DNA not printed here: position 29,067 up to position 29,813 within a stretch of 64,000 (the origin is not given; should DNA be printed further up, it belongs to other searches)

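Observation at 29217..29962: Two tandem paralogous small proteins with Lys-rich C-terminal tails: candidate substrates or chaperone-like partners of the rSAM enzymes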

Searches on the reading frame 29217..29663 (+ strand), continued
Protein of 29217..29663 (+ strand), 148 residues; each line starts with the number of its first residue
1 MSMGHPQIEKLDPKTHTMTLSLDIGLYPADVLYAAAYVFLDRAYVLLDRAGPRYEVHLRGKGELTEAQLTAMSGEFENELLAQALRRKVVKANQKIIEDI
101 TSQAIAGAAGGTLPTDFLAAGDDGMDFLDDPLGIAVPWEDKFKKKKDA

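Call 37: search_protein_families(library=ncbifam, proteins=[L067:4312-6909:+, L067:6924-8246:+, L067:8466-9437:+, L067:9257-9928:+, L067:10004-10486:+, L067:10704-11615:+, L067:11582-13246:+, L067:13263-14018:+, L067:17847-18800:+], max_evalue=0.00001)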
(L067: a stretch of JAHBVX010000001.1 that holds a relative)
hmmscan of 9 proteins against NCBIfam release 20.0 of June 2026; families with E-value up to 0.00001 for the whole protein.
L067:4312-6909:+ (865 aa): 12 families
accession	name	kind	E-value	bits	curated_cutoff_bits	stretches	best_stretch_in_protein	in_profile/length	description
TIGR03346.1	chaperone_ClpB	equivalog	1.2e-264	880.7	1232.1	1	17-862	6-852/853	ATP-dependent chaperone ClpB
NF008118.0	PRK10865.1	equivalog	4.1e-221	736.3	1417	1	9-859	3-852/857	ATP-dependent chaperone ClpB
TIGR03345.1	VI_ClpV1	equivalog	1.5e-181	605.7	884.95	1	15-845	4-840/852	type VI secretion system ATPase TssH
TIGR02639.1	ClpA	equivalog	2.8e-175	584.5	993.15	2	530-854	417-733/734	ATP-dependent Clp protease ATP-binding subunit ClpA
NF033606.1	heat_AAA_ClpK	exception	7.1e-170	566.9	1900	2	473-857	518-900/949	heat shock survival AAA family ATPase ClpK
NF033607.0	disagg_AAA_ClpG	exception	1.8e-160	535.8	1900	2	530-853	552-874/932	AAA family protein disaggregase ClpG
NF008263.0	PRK11034.1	equivalog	4.6e-136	454.6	1350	2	532-861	420-741/758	ATP-dependent Clp protease ATP-binding subunit ClpA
TIGR00764.1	lon_rel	equivalog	4.1e-09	35.6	516.6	0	559-630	7-67/608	ATP-dependent protease LonB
NF003745.1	PRK05342.1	equivalog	7.5e-09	34.9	359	0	737-830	276-374/418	ATP-dependent Clp protease ATP-binding subunit ClpX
NF001679.0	PRK00440.1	equivalog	2.2e-08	33.6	303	0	171-225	9-63/322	replication factor C small subunit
NF009067.0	PRK12402.1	equivalog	1.9e-07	30.4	317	0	568-643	13-81/340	replication factor C small subunit 2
NF047784.1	MadB_ATPase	equivalog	7e-06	25.4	475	0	604-623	37-56/298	MadB family AAA-type ATPase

L067:6924-8246:+ (440 aa): 34 families (the best 25 are shown)
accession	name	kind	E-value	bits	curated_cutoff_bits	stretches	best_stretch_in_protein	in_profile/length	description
NF038332.1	rSAM_rare_HxsC4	exception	2e-28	99.5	500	1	180-378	6-210/335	radical SAM protein HxsC4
TIGR03977.1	rSAM_pair_HxsC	equivalog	4.2e-22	78.4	267.9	1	197-395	34-238/292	His-Xaa-Ser system radical SAM maturase HxsC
TIGR04545.1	rSAM_ahbD_hemeb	equivalog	5.3e-22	78.7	500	1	193-382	5-195/339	heme b synthase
TIGR03913.1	rad_SAM_trio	equivalog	3.7e-16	58.6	591.75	1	194-410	25-242/477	GDL motif peptide-associated radical SAM/SPASM maturase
TIGR04055.1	rSAM_NirJ2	equivalog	9.6e-16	58.2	500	1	197-376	9-188/326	putative heme d1 biosynthesis radical SAM protein NirJ2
TIGR02668.1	moaA_archaeal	equivalog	7.4e-15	54.7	325.25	1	191-366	13-188/303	GTP 3',8-cyclase MoaA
TIGR02109.1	PQQ_syn_pqqE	equivalog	1.5e-14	53.8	381.35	1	192-382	11-202/358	pyrroloquinoline quinone biosynthesis protein PqqE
TIGR04051.1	rSAM_NirJ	equivalog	8e-14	51.4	515.45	1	197-366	11-180/354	heme d1 biosynthesis radical SAM protein NirJ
TIGR04103.1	rSAM_nif11_3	equivalog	9.8e-14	50.8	725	1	193-409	10-227/412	nif11-class peptide radical SAM maturase 3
TIGR04251.1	SCM_rSAM_ScmF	equivalog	4.8e-13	49.2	400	1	197-364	20-184/353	SynChlorMet cassette radical SAM/SPASM protein ScmF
TIGR04303.1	GeoRSP_rSAM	equivalog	7.4e-13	48.8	400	1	197-360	14-175/325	GeoRSP system radical SAM/SPASM protein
TIGR04133.1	rSAM_w_lipo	hypoth_equivalog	1.2e-12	47.5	425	1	193-373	29-213/350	TIGR04133 family radical SAM/SPASM protein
TIGR04053.2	TIGR04053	equivalog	1.3e-12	47.7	395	1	198-372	18-196/366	TIGR04053 family radical SAM/SPASM domain-containing protein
TIGR04546.1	rSAM_ahbC_deAc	equivalog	1.5e-12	47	650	1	233-350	87-201/390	12,18-didecarboxysiroheme deacetylase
TIGR04317.1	W_rSAM_matur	equivalog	4.8e-12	45.7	380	1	192-360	8-182/349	tungsten cofactor oxidoreductase radical SAM maturase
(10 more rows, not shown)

L067:8466-9437:+ (323 aa): 0 families

L067:9257-9928:+ (223 aa): 0 families

L067:10004-10486:+ (160 aa): 1 family
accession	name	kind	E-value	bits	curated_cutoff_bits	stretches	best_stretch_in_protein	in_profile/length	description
TIGR03976.1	chp_LLNDYxLRE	equivalog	7.9e-13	48.6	50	1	17-103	1-87/90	His-Xaa-Ser system protein HxsD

L067:10704-11615:+ (303 aa): 0 families

L067:11582-13246:+ (554 aa): 30 families (the best 25 are shown)
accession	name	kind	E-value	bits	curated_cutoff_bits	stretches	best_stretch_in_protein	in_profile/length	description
NF038332.1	rSAM_rare_HxsC4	exception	6.2e-35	120.9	500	1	34-205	11-186/335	radical SAM protein HxsC4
TIGR03977.1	rSAM_pair_HxsC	equivalog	1.8e-27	96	267.9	1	35-257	23-248/292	His-Xaa-Ser system radical SAM maturase HxsC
TIGR04466.1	rSAM_BlsE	equivalog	3.8e-21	75.9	400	1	39-210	5-172/327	cytosylglucuronate decarboxylase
TIGR04545.1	rSAM_ahbD_hemeb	equivalog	1.5e-17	64.1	500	1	42-225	5-187/339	heme b synthase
TIGR02668.1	moaA_archaeal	equivalog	5.8e-17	61.6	325.25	1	41-241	14-213/303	GTP 3',8-cyclase MoaA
TIGR04317.1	W_rSAM_matur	equivalog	1.1e-15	57.7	380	1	38-258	5-226/349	tungsten cofactor oxidoreductase radical SAM maturase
TIGR04133.1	rSAM_w_lipo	hypoth_equivalog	2.6e-15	56.2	425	1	29-221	15-210/350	TIGR04133 family radical SAM/SPASM protein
NF045646.2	rSAM_Se_TrsS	equivalog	2.7e-15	55.9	490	1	41-199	90-250/441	radical SAM (seleno)protein TrsS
TIGR04053.2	TIGR04053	equivalog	4.3e-15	55.8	395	1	77-219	52-192/366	TIGR04053 family radical SAM/SPASM domain-containing protein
TIGR02109.1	PQQ_syn_pqqE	equivalog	3.3e-14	52.6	381.35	1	41-244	11-212/358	pyrroloquinoline quinone biosynthesis protein PqqE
TIGR02666.1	moaA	equivalog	4e-14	52.3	284.05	1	43-224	16-202/336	GTP 3',8-cyclase MoaA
TIGR04347.1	pseudo_SAM_Halo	equivalog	4.2e-14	52.6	525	1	17-217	15-215/390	TIGR04347 family pseudo-SAM/SPASM protein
NF001199.0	PRK00164.2-1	equivalog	6e-14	51.9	231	1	41-199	16-174/308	GTP 3',8-cyclase MoaA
TIGR03962.1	mycofact_rSAM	equivalog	5.2e-13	48.9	265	1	42-198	17-171/339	mycofactocin radical SAM maturase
TIGR04546.1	rSAM_ahbC_deAc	equivalog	8.5e-13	47.8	650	1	43-199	45-199/390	12,18-didecarboxysiroheme deacetylase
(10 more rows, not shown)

L067:13263-14018:+ (251 aa): 1 family
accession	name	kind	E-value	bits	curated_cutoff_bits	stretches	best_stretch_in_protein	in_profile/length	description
NF008393.0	PRK11191.1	equivalog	1.3e-07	32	82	1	149-246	14-113/134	ribonuclease E inhibitor RraB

L067:17847-18800:+ (317 aa): 34 families (the best 25 are shown)
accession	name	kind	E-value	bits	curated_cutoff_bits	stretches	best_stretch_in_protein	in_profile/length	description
NF038332.1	rSAM_rare_HxsC4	exception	3e-28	98.9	500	1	24-224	18-224/335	radical SAM protein HxsC4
TIGR02109.1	PQQ_syn_pqqE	equivalog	4.7e-21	75.1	381.35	1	21-191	8-179/358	pyrroloquinoline quinone biosynthesis protein PqqE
TIGR04545.1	rSAM_ahbD_hemeb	equivalog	5e-20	72.2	500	1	29-196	9-177/339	heme b synthase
TIGR02668.1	moaA_archaeal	equivalog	4.8e-19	68.5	325.25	1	17-180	7-172/303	GTP 3',8-cyclase MoaA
TIGR04303.1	GeoRSP_rSAM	equivalog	9.9e-18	64.8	400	1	27-191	12-174/325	GeoRSP system radical SAM/SPASM protein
TIGR04051.1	rSAM_NirJ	equivalog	1.3e-17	63.8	515.45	1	29-189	11-171/354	heme d1 biosynthesis radical SAM protein NirJ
NF045646.2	rSAM_Se_TrsS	equivalog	2.5e-17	62.6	490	1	28-140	94-210/441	radical SAM (seleno)protein TrsS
TIGR02666.1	moaA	equivalog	2.8e-17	62.7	284.05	1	17-178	7-177/336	GTP 3',8-cyclase MoaA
TIGR03977.1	rSAM_pair_HxsC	equivalog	2.1e-16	59.7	267.9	1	29-179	34-188/292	His-Xaa-Ser system radical SAM maturase HxsC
TIGR04055.1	rSAM_NirJ2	equivalog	3e-16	59.9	500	1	28-194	8-174/326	putative heme d1 biosynthesis radical SAM protein NirJ2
TIGR04546.1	rSAM_ahbC_deAc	equivalog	3.9e-16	58.8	650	1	28-179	47-198/390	12,18-didecarboxysiroheme deacetylase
TIGR04466.1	rSAM_BlsE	equivalog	5.3e-16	59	400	1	29-173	12-154/327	cytosylglucuronate decarboxylase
TIGR04053.2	TIGR04053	equivalog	7.1e-16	58.4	395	1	47-193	38-185/366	TIGR04053 family radical SAM/SPASM domain-containing protein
NF001199.0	PRK00164.2-1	equivalog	4.8e-15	55.5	231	1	17-178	9-172/308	GTP 3',8-cyclase MoaA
NF045574.1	sacti_mat_StsB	exception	5.4e-15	55.2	625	1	29-178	105-253/466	StsB family radical SAM/SPASM domain sactipeptide maturase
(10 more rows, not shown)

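Call 48: search_protein_families(library=ncbifam, proteins=[L076:9914-10477:+, L076:10700-12079:+, L076:12088-13380:+, L076:13432-14169:+, L076:14805-15290:+, L076:7256-9238:-, L076:5745-7262:-], max_evalue=1e-8)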
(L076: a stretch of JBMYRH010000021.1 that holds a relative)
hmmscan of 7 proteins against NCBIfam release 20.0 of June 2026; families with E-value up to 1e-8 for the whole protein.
L076:9914-10477:+ (187 aa): 1 family
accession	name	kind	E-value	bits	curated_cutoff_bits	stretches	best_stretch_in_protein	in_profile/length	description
TIGR03976.1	chp_LLNDYxLRE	equivalog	4e-20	72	50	1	34-121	1-87/90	His-Xaa-Ser system protein HxsD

L076:10700-12079:+ (459 aa): 1 family
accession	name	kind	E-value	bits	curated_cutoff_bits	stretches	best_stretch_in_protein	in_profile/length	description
TIGR03978.1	rSAM_paired_1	equivalog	2e-66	224.7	370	1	16-455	3-465/466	His-Xaa-Ser system radical SAM maturase HxsB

L076:12088-13380:+ (430 aa): 9 families
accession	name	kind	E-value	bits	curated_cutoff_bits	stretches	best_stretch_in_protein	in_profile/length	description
TIGR01942.1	pcnB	subfamily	4.8e-100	335.3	305.65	1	5-420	9-420/425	polynucleotide adenylyltransferase PcnB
NF008634.1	PRK11623.1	equivalog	6.6e-69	232.7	702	1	12-423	47-467/469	polynucleotide adenylyltransferase PcnB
NF009814.0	PRK13299.1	equivalog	7.1e-50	170.2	290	1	13-243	8-231/396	CCA tRNA nucleotidyltransferase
TIGR02692.1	tRNA_CCA_actino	equivalog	2.8e-35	121.9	438.8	1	17-254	19-257/466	CCA tRNA nucleotidyltransferase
NF008137.0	PRK10885.1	equivalog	3.3e-22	78.8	451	1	28-244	3-214/409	multifunctional CCA addition/repair protein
NF009812.0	PRK13297.1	equivalog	3.5e-14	52.7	624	1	24-181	10-157/364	tRNA CCA-pyrophosphorylase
NF009813.0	PRK13298.1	equivalog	2e-13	50.1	606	1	28-187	3-155/417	tRNA CCA-pyrophosphorylase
NF009811.0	PRK13296.1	equivalog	4e-11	42.4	469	1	28-181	3-146/360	CCA tRNA nucleotidyltransferase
NF041569.1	A-tRNAntase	equivalog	6.6e-10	37.9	1440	1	27-249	481-701/880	A-adding tRNA nucleotidyltransferase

L076:13432-14169:+ (245 aa): 10 families
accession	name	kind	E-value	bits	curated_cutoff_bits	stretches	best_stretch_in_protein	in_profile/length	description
NF047416.1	penta_HetL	equivalog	1.6e-23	83.3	260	1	73-243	30-196/218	heterocyst differentiation pentapeptide repeat protein HetL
NF052603.1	penta_Alr5209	equivalog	2.6e-22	79.1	125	1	94-143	44-93/113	Alr5209 family pentapeptide repeat protein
NF011743.0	PRK15196.1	equivalog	8e-18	64.4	354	1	95-235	174-314/350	type III secretion system effector PipB2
NF011744.0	PRK15197.1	equivalog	6.5e-17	61.6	274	1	99-178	155-234/291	SPI-2 type III secretion system effector PipB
NF038182.1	penta_rpt_SmQnr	exception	1.8e-11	44.3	460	0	142-231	114-198/215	SmQnr family pentapeptide repeat protein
NF000349.1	mfpA_AE000516.2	equivalog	2.8e-11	43.6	360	0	91-177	80-166/183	pentapeptide repeat protein MfpA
NF033086.2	penta_rpt_Qnr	equivalog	9.1e-11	41.9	240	1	97-225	70-188/211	Qnr family pentapeptide repeat protein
NF000071.4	penta_rpt_QnrA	exception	9.3e-10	38.6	450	0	98-147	137-186/218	QnrA family quinolone resistance pentapeptide repeat protein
NF012152.0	penta_rpt_QnrC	exception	2e-09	37.7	500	0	106-241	9-140/221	QnrC family quinolone resistance pentapeptide repeat protein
NF033375.2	penta_rpt_QnrE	exception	6.7e-09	36.1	480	0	79-231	57-197/214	QnrE family quinolone resistance pentapeptide repeat protein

L076:14805-15290:+ (161 aa): 0 families

L076:7256-9238:- (660 aa): 0 families

L076:5745-7262:- (505 aa): 0 families

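Call 51: search_protein_families(library=pfam, proteins=[L002:12429-13310:+, L002:13376-14026:+, L001:12366-13670:+], max_evalue=0.01)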
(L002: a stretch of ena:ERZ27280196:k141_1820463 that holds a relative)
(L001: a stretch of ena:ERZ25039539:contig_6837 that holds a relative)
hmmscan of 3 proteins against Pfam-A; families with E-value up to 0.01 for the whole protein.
L002:12429-13310:+ (293 aa): 0 families

L002:13376-14026:+ (216 aa): 0 families

L001:12366-13670:+ (434 aa): 0 families

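Call 74: search_protein_families(library=padloc, proteins=[window:29217-29663:+], max_evalue=0.001)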
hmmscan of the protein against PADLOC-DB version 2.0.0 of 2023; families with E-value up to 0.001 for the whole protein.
window:29217-29663:+ (148 aa): 0 families

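Call 76: search_solved_structures(query=A3, max_evalue=1)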
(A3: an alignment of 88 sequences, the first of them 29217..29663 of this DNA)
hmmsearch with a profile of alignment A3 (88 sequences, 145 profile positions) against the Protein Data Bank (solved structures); distinct sequences matched with E-value up to 1: 3.
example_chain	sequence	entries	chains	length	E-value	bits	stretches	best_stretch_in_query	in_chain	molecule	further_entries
9ze4_N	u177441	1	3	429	0.18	14.9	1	61-92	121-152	Tip attachment protein J central straight fiber domain-containing protein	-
4wpc_A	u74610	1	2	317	0.26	14.4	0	65-123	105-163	RHO GTPase-activating protein RGD1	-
3j79_R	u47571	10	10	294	0.8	12.8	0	42-105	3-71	60S ribosomal protein uL18 | 60S ribosomal protein L5, putative | 60S ribosomal protein L5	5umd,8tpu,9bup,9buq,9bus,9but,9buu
